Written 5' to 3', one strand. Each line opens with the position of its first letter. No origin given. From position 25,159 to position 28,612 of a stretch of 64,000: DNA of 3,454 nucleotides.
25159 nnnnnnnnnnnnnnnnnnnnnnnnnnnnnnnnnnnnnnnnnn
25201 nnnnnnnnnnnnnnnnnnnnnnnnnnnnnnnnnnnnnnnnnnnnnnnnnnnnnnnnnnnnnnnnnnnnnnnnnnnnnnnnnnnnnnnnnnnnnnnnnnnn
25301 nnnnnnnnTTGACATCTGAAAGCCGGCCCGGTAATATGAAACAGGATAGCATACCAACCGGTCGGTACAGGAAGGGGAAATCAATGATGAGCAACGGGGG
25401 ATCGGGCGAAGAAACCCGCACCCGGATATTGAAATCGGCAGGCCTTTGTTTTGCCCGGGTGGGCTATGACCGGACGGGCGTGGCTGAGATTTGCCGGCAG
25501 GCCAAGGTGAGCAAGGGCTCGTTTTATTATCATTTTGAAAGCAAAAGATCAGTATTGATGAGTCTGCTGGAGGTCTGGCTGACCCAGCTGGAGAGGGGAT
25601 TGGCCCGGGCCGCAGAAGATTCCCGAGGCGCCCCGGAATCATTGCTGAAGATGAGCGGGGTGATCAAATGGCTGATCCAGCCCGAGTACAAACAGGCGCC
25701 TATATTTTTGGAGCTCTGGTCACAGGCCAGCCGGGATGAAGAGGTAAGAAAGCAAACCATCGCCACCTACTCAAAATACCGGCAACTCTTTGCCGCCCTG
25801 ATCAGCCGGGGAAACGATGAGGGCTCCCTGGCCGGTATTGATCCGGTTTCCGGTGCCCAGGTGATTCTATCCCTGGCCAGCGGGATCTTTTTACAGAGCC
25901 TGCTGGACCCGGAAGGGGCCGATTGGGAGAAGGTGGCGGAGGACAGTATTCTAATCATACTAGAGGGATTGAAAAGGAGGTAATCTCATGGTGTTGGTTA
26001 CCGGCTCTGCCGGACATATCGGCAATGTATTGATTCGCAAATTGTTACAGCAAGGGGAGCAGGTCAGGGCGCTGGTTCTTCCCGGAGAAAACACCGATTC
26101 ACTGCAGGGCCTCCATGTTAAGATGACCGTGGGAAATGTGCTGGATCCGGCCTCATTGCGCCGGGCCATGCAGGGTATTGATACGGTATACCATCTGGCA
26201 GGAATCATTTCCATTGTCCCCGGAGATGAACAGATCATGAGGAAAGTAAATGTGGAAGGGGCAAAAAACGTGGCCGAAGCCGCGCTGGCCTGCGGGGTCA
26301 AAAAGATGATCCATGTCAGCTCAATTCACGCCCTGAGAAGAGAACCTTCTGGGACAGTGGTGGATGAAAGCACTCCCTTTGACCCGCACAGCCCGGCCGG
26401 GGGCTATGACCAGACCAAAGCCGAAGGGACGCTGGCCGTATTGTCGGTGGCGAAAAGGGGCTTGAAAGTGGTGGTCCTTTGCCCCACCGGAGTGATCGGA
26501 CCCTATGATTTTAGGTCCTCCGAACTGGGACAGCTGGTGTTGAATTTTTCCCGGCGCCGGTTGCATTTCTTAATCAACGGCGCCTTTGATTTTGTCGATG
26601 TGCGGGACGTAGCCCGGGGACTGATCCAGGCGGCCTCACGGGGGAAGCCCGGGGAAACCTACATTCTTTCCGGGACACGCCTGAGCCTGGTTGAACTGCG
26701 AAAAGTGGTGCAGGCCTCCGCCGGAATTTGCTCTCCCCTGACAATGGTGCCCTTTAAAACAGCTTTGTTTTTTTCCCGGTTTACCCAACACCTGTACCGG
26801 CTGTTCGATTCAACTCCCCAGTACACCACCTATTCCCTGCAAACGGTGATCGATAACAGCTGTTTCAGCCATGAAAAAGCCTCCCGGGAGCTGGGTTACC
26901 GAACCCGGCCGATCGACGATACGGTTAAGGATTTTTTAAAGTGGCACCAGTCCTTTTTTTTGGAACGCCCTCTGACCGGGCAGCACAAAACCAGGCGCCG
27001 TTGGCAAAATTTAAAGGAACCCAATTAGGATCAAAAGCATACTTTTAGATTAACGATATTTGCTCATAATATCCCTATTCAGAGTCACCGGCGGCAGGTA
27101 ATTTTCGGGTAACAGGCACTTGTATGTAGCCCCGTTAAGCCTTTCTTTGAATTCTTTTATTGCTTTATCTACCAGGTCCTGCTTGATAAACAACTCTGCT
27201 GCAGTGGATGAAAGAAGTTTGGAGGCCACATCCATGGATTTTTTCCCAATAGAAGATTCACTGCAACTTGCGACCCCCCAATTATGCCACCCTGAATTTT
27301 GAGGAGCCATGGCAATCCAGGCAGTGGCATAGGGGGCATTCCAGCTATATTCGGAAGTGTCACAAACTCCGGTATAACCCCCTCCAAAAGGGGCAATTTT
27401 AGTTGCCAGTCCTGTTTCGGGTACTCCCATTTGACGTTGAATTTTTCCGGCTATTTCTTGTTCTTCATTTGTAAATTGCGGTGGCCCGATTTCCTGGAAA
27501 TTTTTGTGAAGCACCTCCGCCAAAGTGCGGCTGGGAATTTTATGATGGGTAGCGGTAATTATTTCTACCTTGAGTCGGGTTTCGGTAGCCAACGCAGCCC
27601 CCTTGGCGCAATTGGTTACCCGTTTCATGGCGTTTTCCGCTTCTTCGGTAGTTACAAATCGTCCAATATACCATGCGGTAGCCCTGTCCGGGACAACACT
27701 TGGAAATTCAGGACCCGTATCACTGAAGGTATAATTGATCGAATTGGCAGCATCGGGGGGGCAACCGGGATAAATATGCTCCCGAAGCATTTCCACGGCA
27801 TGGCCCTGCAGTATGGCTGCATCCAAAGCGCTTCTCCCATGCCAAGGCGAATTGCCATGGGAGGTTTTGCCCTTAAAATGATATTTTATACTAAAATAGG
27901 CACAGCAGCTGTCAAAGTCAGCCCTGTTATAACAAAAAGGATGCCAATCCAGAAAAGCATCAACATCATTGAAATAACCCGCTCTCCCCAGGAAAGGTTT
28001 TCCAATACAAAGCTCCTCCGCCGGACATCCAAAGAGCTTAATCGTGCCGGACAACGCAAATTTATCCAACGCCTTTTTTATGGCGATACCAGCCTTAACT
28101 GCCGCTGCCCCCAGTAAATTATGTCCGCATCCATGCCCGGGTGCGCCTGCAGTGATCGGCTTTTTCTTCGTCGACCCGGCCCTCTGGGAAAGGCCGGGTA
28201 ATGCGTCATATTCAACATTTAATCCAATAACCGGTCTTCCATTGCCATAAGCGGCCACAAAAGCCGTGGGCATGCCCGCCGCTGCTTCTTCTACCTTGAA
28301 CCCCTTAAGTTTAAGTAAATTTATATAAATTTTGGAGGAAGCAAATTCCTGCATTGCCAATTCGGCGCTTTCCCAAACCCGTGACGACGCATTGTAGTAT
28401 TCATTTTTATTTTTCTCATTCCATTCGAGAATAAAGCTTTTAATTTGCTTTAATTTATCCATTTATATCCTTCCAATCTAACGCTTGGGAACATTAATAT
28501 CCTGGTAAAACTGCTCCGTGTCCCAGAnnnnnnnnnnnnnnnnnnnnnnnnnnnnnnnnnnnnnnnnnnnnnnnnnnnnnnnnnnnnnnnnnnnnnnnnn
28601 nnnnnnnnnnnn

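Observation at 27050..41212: Sigma-54-controlled catabolic locus combining amidohydrolases, peptidases, a Liv-type importer and a CyuA-like desulfidase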

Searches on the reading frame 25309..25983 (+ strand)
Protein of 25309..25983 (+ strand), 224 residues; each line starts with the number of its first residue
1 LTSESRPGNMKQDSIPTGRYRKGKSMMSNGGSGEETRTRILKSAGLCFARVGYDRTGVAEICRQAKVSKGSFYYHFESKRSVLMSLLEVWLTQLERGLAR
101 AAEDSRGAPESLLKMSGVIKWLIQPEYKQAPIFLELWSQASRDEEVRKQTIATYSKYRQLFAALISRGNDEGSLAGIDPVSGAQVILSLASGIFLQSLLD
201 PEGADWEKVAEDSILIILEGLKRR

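Call 5: search_protein_families(library=pfam, proteins=[window:25309-25983:+])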
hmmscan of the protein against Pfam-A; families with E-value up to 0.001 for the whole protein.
window:25309-25983:+ (224 aa): 2 families
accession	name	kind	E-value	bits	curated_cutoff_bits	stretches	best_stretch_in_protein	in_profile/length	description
PF00440.29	TetR_N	-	3.8e-13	49.4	24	1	40-83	1-44/47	Bacterial regulatory proteins, tetR family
PF13977.11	TetR_C_6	-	2.3e-11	44.3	27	1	130-207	23-100/115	BetI-type transcriptional repressor, C-terminal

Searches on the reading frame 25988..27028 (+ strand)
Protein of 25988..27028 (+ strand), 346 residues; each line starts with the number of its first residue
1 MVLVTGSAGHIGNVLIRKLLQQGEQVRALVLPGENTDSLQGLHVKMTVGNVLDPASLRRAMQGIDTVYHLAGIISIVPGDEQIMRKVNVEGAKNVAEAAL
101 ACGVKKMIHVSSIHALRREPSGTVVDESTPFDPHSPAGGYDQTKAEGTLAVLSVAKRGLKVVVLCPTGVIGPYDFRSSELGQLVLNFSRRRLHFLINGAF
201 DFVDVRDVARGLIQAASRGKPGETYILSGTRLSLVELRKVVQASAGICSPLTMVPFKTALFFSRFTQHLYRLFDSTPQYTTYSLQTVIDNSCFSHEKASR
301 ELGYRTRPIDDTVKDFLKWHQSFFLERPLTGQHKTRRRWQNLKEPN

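Call 5: search_protein_families(library=pfam, proteins=[window:25988-27028:+])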
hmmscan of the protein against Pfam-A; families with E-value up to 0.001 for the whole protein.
window:25988-27028:+ (346 aa): 9 families
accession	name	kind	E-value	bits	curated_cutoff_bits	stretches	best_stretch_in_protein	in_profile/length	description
PF01370.27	Epimerase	-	5.2e-31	108.3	20.9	1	2-225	1-237/240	NAD dependent epimerase/dehydratase family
PF01073.25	3Beta_HSD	-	1.6e-22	80.3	22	1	3-215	1-228/280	3-beta hydroxysteroid dehydrogenase/isomerase family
PF07993.18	NAD_binding_4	-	8.3e-18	64.9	20.1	1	52-182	77-215/258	Male sterility protein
PF13460.12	NAD_binding_10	-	8e-17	62.1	27.2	1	6-122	1-108/184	NAD(P)H-binding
PF16363.11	GDP_Man_Dehyd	-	9.4e-17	61.9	27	1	3-306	1-321/332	GDP-mannose 4,6 dehydratase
PF05368.20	NmrA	-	6.4e-13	49.4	27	1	2-111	5-106/298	NmrA-like family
PF02719.21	Polysacc_synt_2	-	7.5e-13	48.8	20.2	1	2-115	1-131/293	Polysaccharide biosynthesis protein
PF04321.23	RmlD_sub_bind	-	1.9e-10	40.7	27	1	2-157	3-142/287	RmlD substrate binding domain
PF08659.16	KR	-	0.00035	21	22.6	0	2-116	3-140/180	KR domain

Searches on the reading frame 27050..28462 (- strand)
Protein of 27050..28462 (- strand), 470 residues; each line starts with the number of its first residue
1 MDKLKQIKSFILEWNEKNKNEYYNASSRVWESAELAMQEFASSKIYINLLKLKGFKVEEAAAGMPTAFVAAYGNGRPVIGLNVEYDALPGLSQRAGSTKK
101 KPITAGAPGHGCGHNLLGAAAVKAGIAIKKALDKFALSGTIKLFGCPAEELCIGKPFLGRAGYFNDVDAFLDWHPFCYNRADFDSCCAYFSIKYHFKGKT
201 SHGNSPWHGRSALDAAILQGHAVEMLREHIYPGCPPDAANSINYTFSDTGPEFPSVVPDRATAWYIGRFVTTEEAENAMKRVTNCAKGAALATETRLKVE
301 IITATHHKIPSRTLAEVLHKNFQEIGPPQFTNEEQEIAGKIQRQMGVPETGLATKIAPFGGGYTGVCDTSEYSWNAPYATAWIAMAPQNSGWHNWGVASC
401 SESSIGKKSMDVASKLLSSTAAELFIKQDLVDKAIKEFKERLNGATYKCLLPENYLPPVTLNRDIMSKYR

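Call 3: search_protein_families(library=pfam, proteins=[window:27050-28462:-])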
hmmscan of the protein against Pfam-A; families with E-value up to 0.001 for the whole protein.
window:27050-28462:- (470 aa): 1 family
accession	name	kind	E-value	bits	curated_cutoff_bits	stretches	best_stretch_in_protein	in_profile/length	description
PF07687.19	M20_dimer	-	2.3e-06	28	21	1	192-290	9-103/107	Peptidase dimerisation domain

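Call 4: search_protein_families(library=ncbifam, proteins=[window:27050-28462:-])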
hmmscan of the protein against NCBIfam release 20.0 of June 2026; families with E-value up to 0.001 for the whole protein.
window:27050-28462:- (470 aa): 5 families
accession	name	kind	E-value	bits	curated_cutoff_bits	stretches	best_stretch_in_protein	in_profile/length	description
TIGR01891.1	amidohydrolases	subfamily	6.9e-52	176.8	153.75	1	27-381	6-336/366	amidohydrolase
NF040868.1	carboxypep_CpsA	equivalog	4.4e-11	42.1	500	1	24-304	17-297/391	carboxypeptidase CpsA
NF038260.1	ectoine_DoeB_2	equivalog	6.8e-09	35.1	550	1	29-332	15-314/378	N(2)-acetyl-L-2,4-diaminobutanoate deacetylase DoeB2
TIGR01910.1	DapE-ArgE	subfamily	1.1e-05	24.8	217.6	1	191-306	180-296/373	ArgE/DapE family deacylase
NF006365.0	PRK08588.1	subfamily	6.5e-05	22.4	289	1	119-328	111-315/383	succinyl-diaminopimelate desuccinylase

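Call 70: search_solved_structures(query=window:27050-28462:-, max_evalue=1e-10)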
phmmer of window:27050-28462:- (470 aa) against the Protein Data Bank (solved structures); distinct sequences matched with E-value up to 1e-10: 3.
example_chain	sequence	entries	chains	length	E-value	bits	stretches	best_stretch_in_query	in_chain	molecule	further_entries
3ram_A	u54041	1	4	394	4.1e-30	108.3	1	8-326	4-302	HmrA protein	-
7yh4_A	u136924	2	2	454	1.7e-17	66.7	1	108-335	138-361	Xaa-Arg dipeptidase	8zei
8xzc_A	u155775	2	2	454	2.2e-17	66.3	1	108-336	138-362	Xaa-Arg dipeptidase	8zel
